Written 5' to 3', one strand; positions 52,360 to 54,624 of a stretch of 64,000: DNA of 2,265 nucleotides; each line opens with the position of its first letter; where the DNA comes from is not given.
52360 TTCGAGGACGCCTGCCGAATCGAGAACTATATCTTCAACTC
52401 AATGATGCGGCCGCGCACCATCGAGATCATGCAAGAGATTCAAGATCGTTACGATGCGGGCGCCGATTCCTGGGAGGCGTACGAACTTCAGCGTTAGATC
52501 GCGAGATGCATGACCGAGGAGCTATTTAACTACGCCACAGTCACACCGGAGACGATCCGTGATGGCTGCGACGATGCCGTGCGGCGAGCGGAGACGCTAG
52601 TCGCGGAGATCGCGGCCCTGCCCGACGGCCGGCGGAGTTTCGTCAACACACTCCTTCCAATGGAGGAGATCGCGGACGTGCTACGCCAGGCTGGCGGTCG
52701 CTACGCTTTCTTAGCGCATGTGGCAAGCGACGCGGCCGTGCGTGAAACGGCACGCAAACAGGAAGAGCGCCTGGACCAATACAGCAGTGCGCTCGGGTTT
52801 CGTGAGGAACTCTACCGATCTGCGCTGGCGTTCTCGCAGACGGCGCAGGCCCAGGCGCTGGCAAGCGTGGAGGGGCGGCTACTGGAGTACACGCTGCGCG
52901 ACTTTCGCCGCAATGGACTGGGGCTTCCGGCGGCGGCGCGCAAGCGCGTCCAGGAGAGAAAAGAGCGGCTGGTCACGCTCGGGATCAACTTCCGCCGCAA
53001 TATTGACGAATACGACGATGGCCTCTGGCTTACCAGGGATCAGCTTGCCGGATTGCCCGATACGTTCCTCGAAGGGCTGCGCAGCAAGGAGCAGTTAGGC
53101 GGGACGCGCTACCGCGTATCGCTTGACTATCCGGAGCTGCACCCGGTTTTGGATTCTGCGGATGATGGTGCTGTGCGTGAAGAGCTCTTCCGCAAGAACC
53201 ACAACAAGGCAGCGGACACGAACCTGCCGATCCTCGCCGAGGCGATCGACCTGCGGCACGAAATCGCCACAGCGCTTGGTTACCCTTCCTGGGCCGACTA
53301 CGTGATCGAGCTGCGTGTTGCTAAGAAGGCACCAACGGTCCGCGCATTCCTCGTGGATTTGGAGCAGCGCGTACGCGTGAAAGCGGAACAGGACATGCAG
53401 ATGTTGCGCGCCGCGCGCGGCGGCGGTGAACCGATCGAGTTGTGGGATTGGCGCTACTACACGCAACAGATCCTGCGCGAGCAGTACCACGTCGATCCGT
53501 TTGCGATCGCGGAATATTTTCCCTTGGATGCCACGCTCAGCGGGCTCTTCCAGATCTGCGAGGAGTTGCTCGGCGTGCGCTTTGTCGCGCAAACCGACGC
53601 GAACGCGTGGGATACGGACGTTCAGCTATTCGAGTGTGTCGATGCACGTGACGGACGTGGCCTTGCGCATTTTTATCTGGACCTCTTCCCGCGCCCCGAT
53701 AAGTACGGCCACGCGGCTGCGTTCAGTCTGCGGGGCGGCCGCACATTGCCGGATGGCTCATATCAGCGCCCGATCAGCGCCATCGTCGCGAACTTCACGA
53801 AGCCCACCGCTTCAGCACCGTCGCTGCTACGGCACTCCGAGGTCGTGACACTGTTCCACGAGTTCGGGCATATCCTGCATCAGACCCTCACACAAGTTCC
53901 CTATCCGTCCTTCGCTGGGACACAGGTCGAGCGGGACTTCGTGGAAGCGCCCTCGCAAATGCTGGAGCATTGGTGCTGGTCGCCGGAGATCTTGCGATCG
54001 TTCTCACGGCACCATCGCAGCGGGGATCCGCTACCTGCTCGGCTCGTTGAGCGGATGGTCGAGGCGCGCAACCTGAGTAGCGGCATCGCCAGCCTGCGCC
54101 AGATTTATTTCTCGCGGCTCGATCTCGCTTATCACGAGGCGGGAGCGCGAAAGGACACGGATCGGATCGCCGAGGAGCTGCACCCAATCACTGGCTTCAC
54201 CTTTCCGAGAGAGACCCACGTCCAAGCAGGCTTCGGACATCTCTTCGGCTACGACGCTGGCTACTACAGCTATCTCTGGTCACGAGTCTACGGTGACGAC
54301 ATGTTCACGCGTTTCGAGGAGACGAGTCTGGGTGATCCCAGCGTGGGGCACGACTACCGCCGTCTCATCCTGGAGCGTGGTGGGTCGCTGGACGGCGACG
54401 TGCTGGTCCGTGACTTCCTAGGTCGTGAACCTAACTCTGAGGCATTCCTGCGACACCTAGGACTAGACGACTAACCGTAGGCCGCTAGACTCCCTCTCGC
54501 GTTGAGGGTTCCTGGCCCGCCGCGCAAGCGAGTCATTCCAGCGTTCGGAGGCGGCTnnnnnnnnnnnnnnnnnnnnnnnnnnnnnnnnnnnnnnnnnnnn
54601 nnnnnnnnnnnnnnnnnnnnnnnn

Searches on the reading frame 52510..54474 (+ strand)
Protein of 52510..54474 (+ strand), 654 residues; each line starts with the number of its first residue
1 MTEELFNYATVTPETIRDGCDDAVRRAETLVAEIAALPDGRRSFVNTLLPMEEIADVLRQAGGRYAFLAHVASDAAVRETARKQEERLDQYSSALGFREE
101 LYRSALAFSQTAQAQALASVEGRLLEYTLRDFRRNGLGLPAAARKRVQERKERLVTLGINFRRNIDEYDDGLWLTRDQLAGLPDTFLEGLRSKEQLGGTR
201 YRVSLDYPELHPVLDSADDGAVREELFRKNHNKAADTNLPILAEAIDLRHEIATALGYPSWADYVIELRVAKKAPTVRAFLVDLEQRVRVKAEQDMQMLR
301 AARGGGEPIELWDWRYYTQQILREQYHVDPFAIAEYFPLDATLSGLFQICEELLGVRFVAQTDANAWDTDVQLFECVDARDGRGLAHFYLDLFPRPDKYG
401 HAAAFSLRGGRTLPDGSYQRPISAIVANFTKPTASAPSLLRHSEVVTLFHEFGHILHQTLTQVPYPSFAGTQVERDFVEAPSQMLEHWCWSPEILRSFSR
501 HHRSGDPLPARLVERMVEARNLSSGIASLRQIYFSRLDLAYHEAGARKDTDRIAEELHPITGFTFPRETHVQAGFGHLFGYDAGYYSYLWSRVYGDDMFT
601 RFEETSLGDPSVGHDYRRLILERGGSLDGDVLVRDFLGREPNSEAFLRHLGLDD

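Call 35: search_protein_families(library=pfam, proteins=[window:52510-54474:+])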
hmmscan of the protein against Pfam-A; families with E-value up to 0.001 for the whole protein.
window:52510-54474:+ (654 aa): 2 families
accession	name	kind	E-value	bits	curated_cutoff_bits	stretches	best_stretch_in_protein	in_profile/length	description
PF01432.26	Peptidase_M3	-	3.5e-127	425.9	27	1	214-652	2-457/457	Peptidase family M3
PF19310.4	TOP_N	-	0.00021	21.5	27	1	42-142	21-121/123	Neurolysin/Thimet oligopeptidase, N-terminal domain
